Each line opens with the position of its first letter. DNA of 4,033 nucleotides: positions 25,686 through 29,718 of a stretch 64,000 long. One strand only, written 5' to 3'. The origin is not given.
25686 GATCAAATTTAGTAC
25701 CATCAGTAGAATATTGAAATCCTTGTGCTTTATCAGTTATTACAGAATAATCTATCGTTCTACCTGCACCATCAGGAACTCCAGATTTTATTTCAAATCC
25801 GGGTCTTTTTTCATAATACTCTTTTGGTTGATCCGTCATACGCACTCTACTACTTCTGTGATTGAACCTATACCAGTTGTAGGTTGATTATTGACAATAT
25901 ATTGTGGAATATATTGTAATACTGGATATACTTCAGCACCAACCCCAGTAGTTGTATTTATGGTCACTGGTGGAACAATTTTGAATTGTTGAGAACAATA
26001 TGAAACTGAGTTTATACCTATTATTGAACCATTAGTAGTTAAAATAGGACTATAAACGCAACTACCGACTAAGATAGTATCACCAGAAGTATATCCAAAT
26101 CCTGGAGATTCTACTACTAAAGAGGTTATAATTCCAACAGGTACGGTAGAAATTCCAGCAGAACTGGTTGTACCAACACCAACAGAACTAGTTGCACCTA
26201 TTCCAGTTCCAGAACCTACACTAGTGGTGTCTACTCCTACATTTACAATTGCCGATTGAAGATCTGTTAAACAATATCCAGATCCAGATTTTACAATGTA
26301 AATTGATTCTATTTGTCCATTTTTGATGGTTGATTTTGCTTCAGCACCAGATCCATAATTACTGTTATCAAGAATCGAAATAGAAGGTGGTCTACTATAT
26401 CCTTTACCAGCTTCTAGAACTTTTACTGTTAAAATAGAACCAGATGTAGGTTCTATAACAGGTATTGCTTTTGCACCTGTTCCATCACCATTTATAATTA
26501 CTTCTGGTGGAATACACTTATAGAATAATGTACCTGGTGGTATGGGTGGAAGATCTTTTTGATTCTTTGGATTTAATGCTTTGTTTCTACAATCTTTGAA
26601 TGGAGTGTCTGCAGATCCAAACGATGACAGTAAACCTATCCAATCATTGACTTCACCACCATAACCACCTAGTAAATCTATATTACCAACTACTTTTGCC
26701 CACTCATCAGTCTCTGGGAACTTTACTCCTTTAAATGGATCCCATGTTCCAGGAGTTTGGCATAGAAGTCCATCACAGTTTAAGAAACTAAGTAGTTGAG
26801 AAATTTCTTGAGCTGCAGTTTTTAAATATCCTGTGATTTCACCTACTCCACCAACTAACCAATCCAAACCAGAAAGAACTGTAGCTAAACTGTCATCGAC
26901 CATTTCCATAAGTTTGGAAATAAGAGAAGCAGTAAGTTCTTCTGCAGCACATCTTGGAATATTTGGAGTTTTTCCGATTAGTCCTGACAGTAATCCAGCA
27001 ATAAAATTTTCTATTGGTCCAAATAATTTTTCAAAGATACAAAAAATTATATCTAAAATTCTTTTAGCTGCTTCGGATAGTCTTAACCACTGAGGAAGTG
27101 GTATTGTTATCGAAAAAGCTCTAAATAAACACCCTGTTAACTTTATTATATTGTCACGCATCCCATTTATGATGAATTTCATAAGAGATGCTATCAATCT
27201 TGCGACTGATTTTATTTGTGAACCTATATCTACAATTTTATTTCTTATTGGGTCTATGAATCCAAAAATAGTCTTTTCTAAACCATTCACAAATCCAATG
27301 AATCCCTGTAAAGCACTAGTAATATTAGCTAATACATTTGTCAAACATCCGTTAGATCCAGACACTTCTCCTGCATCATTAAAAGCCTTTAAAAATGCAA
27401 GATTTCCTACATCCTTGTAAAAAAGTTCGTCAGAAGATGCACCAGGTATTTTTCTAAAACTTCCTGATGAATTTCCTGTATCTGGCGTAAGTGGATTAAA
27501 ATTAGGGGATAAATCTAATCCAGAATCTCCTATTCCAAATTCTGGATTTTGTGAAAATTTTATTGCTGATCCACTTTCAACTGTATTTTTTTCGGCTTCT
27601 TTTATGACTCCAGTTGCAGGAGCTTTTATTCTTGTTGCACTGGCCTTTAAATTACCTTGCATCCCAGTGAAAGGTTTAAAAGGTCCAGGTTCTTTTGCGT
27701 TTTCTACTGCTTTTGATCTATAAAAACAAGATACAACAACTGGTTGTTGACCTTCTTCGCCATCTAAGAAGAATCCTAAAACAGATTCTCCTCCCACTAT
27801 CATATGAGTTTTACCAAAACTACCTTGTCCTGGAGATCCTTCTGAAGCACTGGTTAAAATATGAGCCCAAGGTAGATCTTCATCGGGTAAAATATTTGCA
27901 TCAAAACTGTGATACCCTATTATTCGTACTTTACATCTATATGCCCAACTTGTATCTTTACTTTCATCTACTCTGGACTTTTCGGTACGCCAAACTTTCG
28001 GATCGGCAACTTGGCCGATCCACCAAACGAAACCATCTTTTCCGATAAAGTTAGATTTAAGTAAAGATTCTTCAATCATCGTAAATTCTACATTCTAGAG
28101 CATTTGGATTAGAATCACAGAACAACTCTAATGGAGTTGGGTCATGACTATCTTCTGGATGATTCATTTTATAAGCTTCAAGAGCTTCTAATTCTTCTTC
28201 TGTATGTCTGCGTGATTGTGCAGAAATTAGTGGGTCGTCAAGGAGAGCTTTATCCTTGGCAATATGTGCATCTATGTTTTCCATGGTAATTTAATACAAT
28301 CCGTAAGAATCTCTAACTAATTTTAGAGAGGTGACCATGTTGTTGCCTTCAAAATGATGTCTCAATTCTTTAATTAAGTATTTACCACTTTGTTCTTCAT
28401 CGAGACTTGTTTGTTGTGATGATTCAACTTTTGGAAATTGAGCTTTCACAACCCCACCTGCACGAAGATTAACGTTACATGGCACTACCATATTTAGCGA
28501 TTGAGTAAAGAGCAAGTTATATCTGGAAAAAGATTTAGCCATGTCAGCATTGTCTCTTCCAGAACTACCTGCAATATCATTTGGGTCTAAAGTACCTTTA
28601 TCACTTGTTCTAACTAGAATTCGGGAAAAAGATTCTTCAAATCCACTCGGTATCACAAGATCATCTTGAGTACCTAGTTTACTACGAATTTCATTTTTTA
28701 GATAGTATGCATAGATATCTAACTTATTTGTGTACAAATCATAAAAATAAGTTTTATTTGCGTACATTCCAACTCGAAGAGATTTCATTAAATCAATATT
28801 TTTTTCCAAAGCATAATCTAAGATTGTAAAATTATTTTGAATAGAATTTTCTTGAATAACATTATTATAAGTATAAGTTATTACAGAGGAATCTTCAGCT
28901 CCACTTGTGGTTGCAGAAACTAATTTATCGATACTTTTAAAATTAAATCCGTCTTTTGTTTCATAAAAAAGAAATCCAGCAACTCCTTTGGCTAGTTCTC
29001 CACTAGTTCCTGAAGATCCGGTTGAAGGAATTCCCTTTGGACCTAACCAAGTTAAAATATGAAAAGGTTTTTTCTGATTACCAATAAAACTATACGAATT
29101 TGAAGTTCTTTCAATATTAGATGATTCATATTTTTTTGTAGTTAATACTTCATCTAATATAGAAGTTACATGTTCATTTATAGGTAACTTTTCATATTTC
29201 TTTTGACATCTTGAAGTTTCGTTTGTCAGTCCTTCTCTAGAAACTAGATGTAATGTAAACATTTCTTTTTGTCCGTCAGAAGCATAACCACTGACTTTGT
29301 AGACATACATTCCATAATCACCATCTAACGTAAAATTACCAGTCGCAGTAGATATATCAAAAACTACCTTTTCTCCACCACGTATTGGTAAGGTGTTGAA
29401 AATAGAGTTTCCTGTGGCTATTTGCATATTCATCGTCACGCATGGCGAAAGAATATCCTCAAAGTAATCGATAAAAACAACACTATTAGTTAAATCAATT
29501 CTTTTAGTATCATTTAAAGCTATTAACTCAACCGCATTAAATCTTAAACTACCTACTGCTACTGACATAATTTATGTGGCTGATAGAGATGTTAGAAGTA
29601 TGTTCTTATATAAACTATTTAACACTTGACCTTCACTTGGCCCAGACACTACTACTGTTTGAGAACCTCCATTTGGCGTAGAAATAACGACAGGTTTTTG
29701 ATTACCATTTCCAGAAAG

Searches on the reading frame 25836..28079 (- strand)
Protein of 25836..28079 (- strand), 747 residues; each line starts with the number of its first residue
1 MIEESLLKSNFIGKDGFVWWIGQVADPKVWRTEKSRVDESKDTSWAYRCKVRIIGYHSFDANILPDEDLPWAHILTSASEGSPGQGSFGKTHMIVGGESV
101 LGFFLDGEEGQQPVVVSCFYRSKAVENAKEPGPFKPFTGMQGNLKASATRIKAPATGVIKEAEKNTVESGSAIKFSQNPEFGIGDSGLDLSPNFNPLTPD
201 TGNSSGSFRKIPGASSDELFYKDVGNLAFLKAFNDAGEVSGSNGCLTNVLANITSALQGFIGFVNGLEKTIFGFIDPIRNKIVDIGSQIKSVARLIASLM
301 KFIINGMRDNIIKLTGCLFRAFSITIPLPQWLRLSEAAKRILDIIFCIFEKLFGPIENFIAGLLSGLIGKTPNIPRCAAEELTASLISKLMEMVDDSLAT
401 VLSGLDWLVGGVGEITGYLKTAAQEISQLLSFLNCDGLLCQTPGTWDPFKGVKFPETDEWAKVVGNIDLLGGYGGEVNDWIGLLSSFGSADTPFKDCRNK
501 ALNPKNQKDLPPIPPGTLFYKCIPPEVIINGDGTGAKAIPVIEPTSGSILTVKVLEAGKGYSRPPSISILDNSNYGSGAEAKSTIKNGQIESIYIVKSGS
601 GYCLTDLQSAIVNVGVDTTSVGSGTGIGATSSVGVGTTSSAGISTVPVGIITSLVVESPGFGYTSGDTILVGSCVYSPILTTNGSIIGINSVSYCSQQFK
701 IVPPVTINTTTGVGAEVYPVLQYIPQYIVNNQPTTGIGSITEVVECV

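Call 6: search_protein_families(library=phrogs, proteins=[window:25836-28079:-], max_evalue=0.01)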
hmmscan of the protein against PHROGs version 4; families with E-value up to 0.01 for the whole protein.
window:25836-28079:- (747 aa): 12 families
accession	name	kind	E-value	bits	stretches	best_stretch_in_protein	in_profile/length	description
phrog_1922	-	tail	1.4e-97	329.3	2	1-605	1-651/932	baseplate hub subunit and tail lysozyme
phrog_33098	-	tail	1.4e-28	101.1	1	5-118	6-120/641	baseplate hub and tail lysozyme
phrog_694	-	tail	1.7e-28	100.4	1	8-421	12-409/851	baseplate hub and tail lysozyme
phrog_430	-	tail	7.7e-15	55.3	1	47-124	35-110/868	baseplate hub subunit and tail lysozyme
phrog_2885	-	tail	1.1e-09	36.2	1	525-615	1071-1156/4179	baseplate wedge subunit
phrog_4406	-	head and packaging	4.7e-08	31.1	1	525-619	597-689/3231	virion structural protein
phrog_32965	-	head and packaging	4.8e-08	31.6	1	521-585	136-200/2054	virion structural protein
phrog_708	-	tail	2.1e-07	29.9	1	523-603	831-909/1383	baseplate wedge subunit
phrog_701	-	head and packaging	2e-06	24.8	1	523-715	1142-1307/6136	virion structural protein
phrog_438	-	tail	4.5e-06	27.1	1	516-582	207-270/478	baseplate wedge subunit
phrog_460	-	connector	1e-05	25.4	0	520-583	243-304/385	head closure Hc2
phrog_5342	-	tail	0.00082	17.2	1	528-603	2070-2151/3319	tail fiber protein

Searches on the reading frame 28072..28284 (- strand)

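Call 76: search_protein_families(library=pfam, proteins=[window:28072-28284:-], max_evalue=0.01)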
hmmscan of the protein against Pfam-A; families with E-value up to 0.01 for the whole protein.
window:28072-28284:- (70 aa): 1 family
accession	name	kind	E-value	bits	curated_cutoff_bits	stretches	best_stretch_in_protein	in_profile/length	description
PF02672.20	CP12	-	3.3e-13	50.6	22.7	1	22-69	23-70/70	CP12 domain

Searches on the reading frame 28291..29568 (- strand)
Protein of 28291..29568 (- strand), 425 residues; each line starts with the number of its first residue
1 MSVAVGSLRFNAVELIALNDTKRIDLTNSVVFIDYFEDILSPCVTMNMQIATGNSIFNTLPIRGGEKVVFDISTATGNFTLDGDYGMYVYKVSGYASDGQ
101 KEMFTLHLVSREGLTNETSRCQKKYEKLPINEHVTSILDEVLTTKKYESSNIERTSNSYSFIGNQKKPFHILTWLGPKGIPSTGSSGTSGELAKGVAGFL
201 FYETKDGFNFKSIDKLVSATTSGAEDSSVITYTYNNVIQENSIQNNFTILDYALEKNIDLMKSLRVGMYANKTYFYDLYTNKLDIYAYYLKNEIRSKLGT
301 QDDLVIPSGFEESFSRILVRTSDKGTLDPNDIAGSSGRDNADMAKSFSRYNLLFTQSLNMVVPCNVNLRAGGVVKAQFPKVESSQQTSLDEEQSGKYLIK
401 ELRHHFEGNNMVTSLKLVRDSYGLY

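Call 6: search_protein_families(library=phrogs, proteins=[window:28291-29568:-], max_evalue=0.01)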
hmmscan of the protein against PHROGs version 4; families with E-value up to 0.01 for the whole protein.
window:28291-29568:- (425 aa): 3 families
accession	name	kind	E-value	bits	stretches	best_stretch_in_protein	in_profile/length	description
phrog_350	-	tail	2.3e-102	344.2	1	5-423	10-429/436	tail protein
phrog_24827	-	tail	8.4e-17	62.4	2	345-421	202-279/282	tail protein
phrog_1390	-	tail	3.7e-05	24.1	1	350-417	258-323/328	tail protein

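Call 76: search_protein_families(library=pfam, proteins=[window:28291-29568:-], max_evalue=0.01)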
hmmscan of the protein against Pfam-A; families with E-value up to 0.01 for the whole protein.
window:28291-29568:- (425 aa): 0 families
